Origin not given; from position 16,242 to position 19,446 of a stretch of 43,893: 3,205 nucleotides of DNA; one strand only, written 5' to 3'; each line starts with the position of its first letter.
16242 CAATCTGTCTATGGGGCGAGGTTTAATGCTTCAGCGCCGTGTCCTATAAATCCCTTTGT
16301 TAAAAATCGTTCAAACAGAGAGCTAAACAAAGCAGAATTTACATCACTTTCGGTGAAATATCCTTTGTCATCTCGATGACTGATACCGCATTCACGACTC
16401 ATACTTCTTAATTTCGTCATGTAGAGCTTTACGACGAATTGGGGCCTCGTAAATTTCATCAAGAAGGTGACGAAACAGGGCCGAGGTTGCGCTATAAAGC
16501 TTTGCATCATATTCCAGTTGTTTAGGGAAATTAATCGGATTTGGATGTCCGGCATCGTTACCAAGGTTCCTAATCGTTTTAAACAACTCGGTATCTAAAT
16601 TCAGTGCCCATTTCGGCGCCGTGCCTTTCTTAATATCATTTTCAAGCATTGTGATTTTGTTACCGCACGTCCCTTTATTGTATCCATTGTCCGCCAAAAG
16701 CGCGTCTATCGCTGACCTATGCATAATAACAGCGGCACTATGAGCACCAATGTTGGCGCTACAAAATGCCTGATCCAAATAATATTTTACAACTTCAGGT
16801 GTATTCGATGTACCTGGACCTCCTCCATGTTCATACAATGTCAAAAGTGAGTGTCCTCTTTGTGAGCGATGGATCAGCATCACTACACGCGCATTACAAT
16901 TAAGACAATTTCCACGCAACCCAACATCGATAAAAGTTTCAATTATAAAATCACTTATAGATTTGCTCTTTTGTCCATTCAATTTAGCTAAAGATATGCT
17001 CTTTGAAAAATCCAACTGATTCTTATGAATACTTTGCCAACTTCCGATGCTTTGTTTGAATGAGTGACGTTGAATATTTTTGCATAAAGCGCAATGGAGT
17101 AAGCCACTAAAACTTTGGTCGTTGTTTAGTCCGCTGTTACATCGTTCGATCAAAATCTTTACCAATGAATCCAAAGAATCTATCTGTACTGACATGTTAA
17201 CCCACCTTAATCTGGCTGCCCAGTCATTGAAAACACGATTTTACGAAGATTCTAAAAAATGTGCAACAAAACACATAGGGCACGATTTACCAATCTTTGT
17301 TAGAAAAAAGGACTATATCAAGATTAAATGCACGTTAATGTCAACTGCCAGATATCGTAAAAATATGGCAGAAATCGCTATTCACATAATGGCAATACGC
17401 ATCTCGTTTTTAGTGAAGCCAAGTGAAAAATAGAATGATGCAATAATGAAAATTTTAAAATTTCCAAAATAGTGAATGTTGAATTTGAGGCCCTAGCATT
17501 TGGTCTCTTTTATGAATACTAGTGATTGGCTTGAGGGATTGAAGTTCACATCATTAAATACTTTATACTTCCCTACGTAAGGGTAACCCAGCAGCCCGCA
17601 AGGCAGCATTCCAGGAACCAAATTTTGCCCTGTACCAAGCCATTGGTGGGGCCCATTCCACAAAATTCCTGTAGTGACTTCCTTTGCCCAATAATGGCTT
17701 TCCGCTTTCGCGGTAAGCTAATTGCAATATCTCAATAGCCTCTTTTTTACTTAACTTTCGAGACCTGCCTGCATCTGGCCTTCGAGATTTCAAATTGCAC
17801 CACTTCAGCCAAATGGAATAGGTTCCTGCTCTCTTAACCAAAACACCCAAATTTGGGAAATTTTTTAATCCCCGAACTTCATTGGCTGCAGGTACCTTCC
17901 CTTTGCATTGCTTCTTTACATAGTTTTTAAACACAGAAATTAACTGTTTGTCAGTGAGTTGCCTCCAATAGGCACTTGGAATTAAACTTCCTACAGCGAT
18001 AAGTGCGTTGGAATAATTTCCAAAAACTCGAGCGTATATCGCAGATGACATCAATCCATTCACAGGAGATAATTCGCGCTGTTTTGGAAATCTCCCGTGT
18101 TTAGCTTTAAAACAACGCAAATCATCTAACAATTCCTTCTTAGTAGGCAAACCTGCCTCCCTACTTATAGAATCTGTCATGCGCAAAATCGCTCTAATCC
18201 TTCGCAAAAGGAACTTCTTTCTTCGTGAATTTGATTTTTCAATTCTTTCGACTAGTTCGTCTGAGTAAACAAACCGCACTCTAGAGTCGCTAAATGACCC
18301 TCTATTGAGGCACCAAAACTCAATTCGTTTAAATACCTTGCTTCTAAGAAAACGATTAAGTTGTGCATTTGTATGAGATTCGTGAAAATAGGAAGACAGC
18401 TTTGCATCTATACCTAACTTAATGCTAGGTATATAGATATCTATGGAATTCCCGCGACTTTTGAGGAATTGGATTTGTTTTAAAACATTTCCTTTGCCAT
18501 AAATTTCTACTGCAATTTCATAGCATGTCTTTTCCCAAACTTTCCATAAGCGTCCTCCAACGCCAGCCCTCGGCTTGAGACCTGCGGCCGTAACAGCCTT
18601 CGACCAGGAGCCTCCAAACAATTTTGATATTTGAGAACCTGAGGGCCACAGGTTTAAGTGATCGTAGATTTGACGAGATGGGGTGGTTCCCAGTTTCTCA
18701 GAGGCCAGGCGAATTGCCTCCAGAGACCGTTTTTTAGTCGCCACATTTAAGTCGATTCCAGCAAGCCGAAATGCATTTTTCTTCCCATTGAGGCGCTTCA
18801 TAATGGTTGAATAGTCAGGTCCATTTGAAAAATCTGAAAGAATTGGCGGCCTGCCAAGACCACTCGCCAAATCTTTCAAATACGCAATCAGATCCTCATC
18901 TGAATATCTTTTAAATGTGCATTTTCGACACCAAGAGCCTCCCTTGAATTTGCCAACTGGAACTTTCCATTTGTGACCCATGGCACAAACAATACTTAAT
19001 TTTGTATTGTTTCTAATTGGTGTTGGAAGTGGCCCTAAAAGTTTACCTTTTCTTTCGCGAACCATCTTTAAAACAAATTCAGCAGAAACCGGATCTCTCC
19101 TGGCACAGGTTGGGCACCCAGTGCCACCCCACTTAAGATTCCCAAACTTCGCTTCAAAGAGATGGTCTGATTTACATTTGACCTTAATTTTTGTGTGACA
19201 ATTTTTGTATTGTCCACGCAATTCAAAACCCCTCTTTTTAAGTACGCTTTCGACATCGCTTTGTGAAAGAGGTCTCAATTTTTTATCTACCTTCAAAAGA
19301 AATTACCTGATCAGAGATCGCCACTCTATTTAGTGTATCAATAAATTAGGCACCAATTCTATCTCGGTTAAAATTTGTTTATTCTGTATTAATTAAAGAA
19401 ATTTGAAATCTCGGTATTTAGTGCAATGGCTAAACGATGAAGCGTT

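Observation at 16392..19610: Candidate uncharacterised defence/addiction cassette: XRE regulator, Zn-ribbon/HEAR/PD-(D/E)xK protein, Zn-ribbon/DUF4145 protein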

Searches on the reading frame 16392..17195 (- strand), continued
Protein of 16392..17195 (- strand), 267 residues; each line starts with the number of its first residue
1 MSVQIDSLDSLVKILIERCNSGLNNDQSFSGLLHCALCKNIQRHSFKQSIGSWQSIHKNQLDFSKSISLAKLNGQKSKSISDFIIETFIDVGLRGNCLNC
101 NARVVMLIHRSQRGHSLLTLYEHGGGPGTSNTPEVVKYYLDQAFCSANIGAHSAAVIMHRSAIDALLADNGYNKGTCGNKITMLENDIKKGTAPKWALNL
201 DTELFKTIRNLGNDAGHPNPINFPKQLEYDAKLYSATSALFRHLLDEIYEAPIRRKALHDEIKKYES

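Call 68: find_encoding_contigs(protein=P0083, flank=6000, max_places=3)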
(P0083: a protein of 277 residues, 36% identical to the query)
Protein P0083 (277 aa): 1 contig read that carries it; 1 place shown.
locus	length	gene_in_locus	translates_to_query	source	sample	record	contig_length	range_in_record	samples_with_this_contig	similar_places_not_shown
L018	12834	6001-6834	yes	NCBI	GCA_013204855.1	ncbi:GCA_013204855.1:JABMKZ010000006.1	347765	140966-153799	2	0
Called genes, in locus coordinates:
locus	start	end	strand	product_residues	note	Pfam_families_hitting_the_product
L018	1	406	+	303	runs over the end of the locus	PF02899:Phage_int_SAM_1 (weak), PF13102:Phage_int_SAM_5 (weak), PF00589:Phage_integrase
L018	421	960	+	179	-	-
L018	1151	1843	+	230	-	-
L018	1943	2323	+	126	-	-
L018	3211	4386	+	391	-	-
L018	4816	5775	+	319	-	PF13271:DUF4062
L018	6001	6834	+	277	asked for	PF13643:DUF4145 (faint)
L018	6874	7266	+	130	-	PF22399:DUF6979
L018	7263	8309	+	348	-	-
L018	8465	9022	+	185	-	-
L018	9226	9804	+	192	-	PF00589:Phage_integrase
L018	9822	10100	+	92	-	-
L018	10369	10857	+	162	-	-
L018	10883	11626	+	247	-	-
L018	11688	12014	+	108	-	-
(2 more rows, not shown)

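Call 85: search_protein_families(library=phrogs, proteins=[window:16392-17195:-], max_evalue=0.001)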
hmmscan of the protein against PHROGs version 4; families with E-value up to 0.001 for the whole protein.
window:16392-17195:- (267 aa): 1 family
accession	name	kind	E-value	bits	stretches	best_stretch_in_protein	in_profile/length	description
phrog_1305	-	DNA, RNA and nucleotide metabolism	5.4e-10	40.1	1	33-228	17-192/226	DNA binding protein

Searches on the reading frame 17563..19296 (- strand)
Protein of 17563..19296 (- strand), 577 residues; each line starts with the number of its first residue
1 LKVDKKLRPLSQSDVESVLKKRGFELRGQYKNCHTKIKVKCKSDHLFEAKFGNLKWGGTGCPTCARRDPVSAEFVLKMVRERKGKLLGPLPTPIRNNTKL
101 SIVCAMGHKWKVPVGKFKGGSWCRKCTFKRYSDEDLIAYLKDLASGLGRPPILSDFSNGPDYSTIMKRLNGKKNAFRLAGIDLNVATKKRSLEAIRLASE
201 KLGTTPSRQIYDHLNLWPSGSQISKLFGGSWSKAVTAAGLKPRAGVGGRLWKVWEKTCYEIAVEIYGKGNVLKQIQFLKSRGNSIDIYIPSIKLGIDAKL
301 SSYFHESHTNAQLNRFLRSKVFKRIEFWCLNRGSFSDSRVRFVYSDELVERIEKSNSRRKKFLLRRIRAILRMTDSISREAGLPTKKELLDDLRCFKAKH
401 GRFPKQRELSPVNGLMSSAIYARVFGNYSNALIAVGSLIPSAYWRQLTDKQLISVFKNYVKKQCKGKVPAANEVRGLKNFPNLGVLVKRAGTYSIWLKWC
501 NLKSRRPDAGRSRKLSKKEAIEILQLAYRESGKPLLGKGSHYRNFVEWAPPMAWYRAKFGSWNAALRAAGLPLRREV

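Call 3: search_protein_families(library=pfam, proteins=[window:17563-19296:-], max_evalue=1)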
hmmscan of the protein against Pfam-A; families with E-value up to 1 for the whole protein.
window:17563-19296:- (577 aa): 4 families
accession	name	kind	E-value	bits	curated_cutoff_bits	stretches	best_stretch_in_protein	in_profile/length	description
PF18780.6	HNH_repeat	-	9.4e-36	122.4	26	4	385-436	2-52/54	Homing endonuclease associated repeat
PF21817.3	CapR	-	3.9e-05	24.2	24.2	2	19-65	10-67/67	CapR homology domain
PF14311.12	DUF4379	-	0.015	16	24.5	1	31-67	20-56/56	Probable Treble clef zinc finger domain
PF20263.4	LYRM2-like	-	0.095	13.6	26.8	0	511-533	57-79/85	LYR motif-containing protein 2-like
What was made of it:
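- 18913..19242 (-): Two tandem treble-clef zinc fingers (residues 19-128), CapR/DUF4379 type; presumed DNA-binding module. Pfam CapR 24.2 bits and DUF4379 E=0.015 (call 3).
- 18571..18906 (-): HEAR repeats 1-2 (residues 131-242). Pfam HNH_repeat, E=9.4e-36 for the whole protein, four stretches (call 3).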

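Call 4: search_protein_families(library=padloc, proteins=[window:17563-19296:-], max_evalue=1)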
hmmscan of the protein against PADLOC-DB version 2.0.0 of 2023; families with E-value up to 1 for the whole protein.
window:17563-19296:- (577 aa): 0 families

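Call 5: search_protein_families(library=ncbifam, proteins=[window:17563-19296:-], max_evalue=1)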
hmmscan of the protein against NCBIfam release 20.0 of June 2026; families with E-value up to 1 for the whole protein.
window:17563-19296:- (577 aa): 1 family
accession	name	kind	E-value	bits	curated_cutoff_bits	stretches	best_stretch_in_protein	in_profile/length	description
TIGR04096.1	dnd_rel_methyl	subfamily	0.12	11.1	150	1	354-446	166-252/478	DNA phosphorothioation-associated putative methyltransferase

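Call 12: find_homologous_proteins(query=window:17563-19296:-)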
Query window:17563-19296:- (577 aa): 5 proteins with E <= 0.001 among 8000 candidates.
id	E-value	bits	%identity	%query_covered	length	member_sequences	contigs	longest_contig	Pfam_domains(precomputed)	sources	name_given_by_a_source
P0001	0.0e+0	1323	100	100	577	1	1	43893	PF18780.7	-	-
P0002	2.8e-167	576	46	99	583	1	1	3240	PF14311.13,PF18780.7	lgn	-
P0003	1.4e-10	59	25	48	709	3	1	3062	PF14311.13,PF05265.21,PF01155.26,PF25206.2,PF21817.4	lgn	-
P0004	2.7e-10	58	25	23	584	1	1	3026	PF14311.13,PF05265.21,PF00533.34,PF21817.4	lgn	-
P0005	4.6e-5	40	25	49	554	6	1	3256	PF14311.13,PF05265.21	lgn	-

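Call 14: find_encoding_contigs(protein=P0002, flank=10000)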
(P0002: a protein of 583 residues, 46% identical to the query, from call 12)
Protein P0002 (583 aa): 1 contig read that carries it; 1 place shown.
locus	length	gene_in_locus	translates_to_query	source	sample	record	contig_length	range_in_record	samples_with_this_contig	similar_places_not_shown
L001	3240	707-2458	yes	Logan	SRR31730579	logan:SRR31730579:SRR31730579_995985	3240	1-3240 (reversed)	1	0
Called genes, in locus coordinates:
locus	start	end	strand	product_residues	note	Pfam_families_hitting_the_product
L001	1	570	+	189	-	?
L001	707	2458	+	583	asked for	PF14311:DUF4379 (faint), PF18780:HNH_repeat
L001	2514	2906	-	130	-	-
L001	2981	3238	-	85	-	?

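Call 22: search_solved_structures(query=window:17563-19296:-, max_evalue=10, show_alignments=3)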
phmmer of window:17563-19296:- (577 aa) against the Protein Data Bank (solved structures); distinct sequences matched with E-value up to 10: 4.
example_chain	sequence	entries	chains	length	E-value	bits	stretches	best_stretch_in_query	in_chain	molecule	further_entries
5lda_A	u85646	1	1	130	0.37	12.6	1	451-497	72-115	JAMM1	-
9m88_A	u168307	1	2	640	0.38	12.5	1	183-245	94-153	GPR3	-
5ld9_A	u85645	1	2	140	0.46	12.3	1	451-497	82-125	JAMM1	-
8x2k_A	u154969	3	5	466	2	10.1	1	183-245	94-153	Soluble cytochrome b562,G-protein coupled receptor 3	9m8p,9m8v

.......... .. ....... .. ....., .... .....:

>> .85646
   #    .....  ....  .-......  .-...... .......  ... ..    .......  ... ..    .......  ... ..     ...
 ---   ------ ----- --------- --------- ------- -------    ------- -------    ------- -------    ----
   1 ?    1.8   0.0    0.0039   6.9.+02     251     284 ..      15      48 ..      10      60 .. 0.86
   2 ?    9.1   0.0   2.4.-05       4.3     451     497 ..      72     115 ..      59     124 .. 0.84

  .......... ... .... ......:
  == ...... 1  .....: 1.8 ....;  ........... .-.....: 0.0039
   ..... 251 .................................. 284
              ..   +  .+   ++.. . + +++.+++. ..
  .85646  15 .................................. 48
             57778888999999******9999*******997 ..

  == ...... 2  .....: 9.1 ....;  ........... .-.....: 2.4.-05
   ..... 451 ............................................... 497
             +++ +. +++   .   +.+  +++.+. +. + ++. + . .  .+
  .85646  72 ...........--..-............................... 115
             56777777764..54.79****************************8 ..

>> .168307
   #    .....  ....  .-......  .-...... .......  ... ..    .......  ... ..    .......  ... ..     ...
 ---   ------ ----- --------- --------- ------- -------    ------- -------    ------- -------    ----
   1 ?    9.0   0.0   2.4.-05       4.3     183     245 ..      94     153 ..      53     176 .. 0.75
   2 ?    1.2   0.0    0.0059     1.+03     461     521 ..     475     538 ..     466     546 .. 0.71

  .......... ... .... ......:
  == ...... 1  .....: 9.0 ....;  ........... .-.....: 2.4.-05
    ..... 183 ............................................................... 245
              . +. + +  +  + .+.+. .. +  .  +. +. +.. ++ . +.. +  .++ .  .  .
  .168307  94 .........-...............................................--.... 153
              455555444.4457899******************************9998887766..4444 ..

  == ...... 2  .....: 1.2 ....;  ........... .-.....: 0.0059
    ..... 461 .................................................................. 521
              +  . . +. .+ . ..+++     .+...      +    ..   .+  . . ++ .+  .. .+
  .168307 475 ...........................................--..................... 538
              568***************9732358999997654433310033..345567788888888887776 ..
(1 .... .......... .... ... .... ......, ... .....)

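Call 28: find_related_loci(query=A1, collection=genome_contigs, flank=10000)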
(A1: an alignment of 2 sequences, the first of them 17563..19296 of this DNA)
Query A1 (577 aa) in genome_contigs; peptide patterns used: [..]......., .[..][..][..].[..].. (x = any residue, [..] = any of these).
96 stretches matched a pattern; 4 encode a relative of the query (tblastn E <= 1e-3); 4 distinct loci.
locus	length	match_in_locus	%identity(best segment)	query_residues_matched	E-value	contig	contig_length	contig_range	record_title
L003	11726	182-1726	32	3-158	6e-10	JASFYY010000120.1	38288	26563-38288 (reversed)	MAG: Verrucomicrobiota bacterium isolate MAY_MAG_00011 ALL_000000000644, whole genome shotgun sequence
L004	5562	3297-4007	30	33-144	1e-6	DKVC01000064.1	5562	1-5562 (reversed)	MAG TPA_asm: Lachnospiraceae bacterium UBA7188 UBA7188_contig_63603, whole genome shotgun sequence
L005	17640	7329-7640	30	36-130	1e-5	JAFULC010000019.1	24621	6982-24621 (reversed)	MAG: Clostridia bacterium isolate RGIG4593 Roe_deer_Rectum-3__c146952, whole genome shotgun sequence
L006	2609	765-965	34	61-130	5e-5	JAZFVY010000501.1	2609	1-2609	MAG: Desulfobacterales bacterium isolate BS3bin.33 BS3bin.33_501, whole genome shotgun sequence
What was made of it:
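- Tried and rejected: The full-length profile in GTDB genomes found only proteins sharing the N-terminal zinc-finger module (call 28).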

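Call 39: search_protein_families(library=pfam, alignment_id=A3, max_evalue=0.001)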
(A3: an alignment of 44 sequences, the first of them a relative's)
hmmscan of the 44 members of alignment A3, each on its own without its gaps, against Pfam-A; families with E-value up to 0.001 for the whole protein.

A. member 1, P0001 (577 aa): 2 families
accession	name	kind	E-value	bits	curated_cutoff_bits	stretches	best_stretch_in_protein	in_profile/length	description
PF18780.6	HNH_repeat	-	9.4e-36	122.4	26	4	385-436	2-52/54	Homing endonuclease associated repeat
PF21817.3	CapR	-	3.9e-05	24.2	24.2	0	19-65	10-67/67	CapR homology domain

B. families by the number of members that match (of 44 scanned): 14 families
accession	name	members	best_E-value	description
PF18780.6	HNH_repeat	43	5.1e-146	Homing endonuclease associated repeat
PF01726.22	LexA_DNA_bind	6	1e-07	LexA DNA binding domain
PF14311.12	DUF4379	3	4.6e-09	Probable Treble clef zinc finger domain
PF21817.3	CapR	3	1.1e-06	CapR homology domain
PF04358.19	DsrC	2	2.7e-06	DsrC like protein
PF10335.14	DUF294_C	1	1.1e-06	Putative nucleotidyltransferase substrate binding domain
PF22513.2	FitA-like_RHH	1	8.6e-05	Antitoxin FitA-like, ribbon-helix-helix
PF00185.30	OTCace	1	0.00012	Aspartate/ornithine carbamoyltransferase, Asp/Orn binding domain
PF19575.5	HTH_58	1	0.00019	Helix-turn-helix domain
PF05265.19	DUF723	1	0.00034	Protein of unknown function (DUF723)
PF09989.15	DUF2229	1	0.00039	CoA enzyme activase uncharacterised domain (DUF2229)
PF07700.20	HNOB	1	0.00053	Haem-NO-binding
PF20750.3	PAP_NTPase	1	0.00068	Poly(A) polymerase nucleotidyltransferase domain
PF13340.11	DUF4096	1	0.00071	Putative transposase of IS4/5 family (DUF4096)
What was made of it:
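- Closest known: HEAR-repeat. Same: It has four or five HEAR repeats, and 43 of 44 proteins with this nuclease core carry them (calls 3, 39).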

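Call 46: search_protein_families(library=pfam, proteins=[P0005, P0003], max_evalue=0.01)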
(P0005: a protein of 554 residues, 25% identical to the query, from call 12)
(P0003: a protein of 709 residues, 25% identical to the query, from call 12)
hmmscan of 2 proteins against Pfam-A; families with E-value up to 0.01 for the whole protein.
P0005 (554 aa): 5 families
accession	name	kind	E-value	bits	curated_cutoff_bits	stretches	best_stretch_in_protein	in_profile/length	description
PF14311.12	DUF4379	-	1.2e-06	29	24.5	0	157-190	20-54/56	Probable Treble clef zinc finger domain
PF13508.13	Acetyltransf_7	-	0.00038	21.2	27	1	404-483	5-83/84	Acetyltransferase (GNAT) domain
PF24441.1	DUF7560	-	0.0067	16.6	27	0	250-260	25-35/44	Family of unknown function (DUF7560)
PF05265.19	DUF723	-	0.0079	16.6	20.9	0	151-190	19-60/60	Protein of unknown function (DUF723)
PF19126.5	DUF5810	-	0.0089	16.6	26.9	0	53-67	2-16/66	Family of unknown function (DUF5810)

P0003 (709 aa): 4 families
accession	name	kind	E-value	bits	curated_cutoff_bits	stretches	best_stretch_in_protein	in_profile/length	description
PF21817.3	CapR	-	9.8e-41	138.2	24.2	6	280-324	14-67/67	CapR homology domain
PF14311.12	DUF4379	-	1.7e-36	124.6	24.5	6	95-129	21-55/56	Probable Treble clef zinc finger domain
PF01155.25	HypA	-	1.8e-12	47.7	28.9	0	609-650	63-100/112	Hydrogenase/urease nickel incorporation, metallochaperone, hypA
PF25206.1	DUF7836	-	3.2e-09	36.9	26.7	0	615-655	6-48/59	Domain of unknown function (DUF7836)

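Call 51: search_protein_families(library=pfam, proteins=[L001:2514-2906:-, L001:22-570:+], max_evalue=0.1)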
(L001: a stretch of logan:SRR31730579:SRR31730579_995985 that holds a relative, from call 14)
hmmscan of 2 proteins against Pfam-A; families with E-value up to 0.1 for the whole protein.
L001:2514-2906:- (130 aa): 2 families
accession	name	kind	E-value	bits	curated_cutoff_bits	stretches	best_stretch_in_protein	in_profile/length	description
PF18932.5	DUF5681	-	0.034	15.2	27.5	0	52-79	45-72/77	Family of unknown function (DUF5681)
PF14337.13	Abi_alpha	-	0.057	13.9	29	1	41-70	36-65/196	Abortive infection alpha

L001:22-570:+ (182 aa): 1 family
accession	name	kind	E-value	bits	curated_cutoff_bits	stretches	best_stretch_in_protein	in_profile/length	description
PF01559.21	Zein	-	0.015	15.3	24.6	1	123-173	78-131/246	Zein seed storage protein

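Call 85: search_protein_families(library=phrogs, proteins=[window:17563-19296:-], max_evalue=0.001)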
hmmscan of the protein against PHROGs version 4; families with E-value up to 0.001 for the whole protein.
window:17563-19296:- (577 aa): 3 families
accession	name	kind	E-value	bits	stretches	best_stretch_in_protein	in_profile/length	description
phrog_22655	-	unknown function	2.4e-22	80.3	2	446-575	16-129/508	-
phrog_559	-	DNA, RNA and nucleotide metabolism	2.8e-17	63.7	1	17-138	198-315/607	HNH endonuclease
phrog_681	-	DNA, RNA and nucleotide metabolism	7.5e-17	62.1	1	12-139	307-443/576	endonuclease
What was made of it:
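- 18913..19242 (-): Residues 12-139 match the non-catalytic parts of phage phrog_559 'HNH endonuclease' and phrog_681 'endonuclease', E about 1e-17 (call 85).
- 17581..18144 (-): HEAR repeats 3-5 (residues 385-572). The best Pfam HNH_repeat stretch is residues 385-436 (call 3). phrog_22655 matches residues 446-575, E=2.4e-22 (call 85).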

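Call 88: search_protein_families(library=padloc, alignment_id=A3, max_evalue=0.01)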
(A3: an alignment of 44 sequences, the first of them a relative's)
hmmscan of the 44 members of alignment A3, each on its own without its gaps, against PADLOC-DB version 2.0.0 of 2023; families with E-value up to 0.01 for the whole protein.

A. member 1, P0001 (577 aa): 0 families

B. families by the number of members that match (of 44 scanned): 3 families
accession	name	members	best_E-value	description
PDLC01556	Cas6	1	0.00063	"CAS-I,CAS-II,CAS-III,CAS-IV,CAS-V,CAS-VI; crRNAmaturation"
PDLC02360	PrrC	1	0.0016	PrrC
PDLC03470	REase_II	1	0.0044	Type II restriction enzyme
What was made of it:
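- Closest known: PD-. Different: No Pfam, NCBIfam or PADLOC model covers it (calls 3, 4, 5, 39, 88).
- No member is in PADLOC (call 88).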
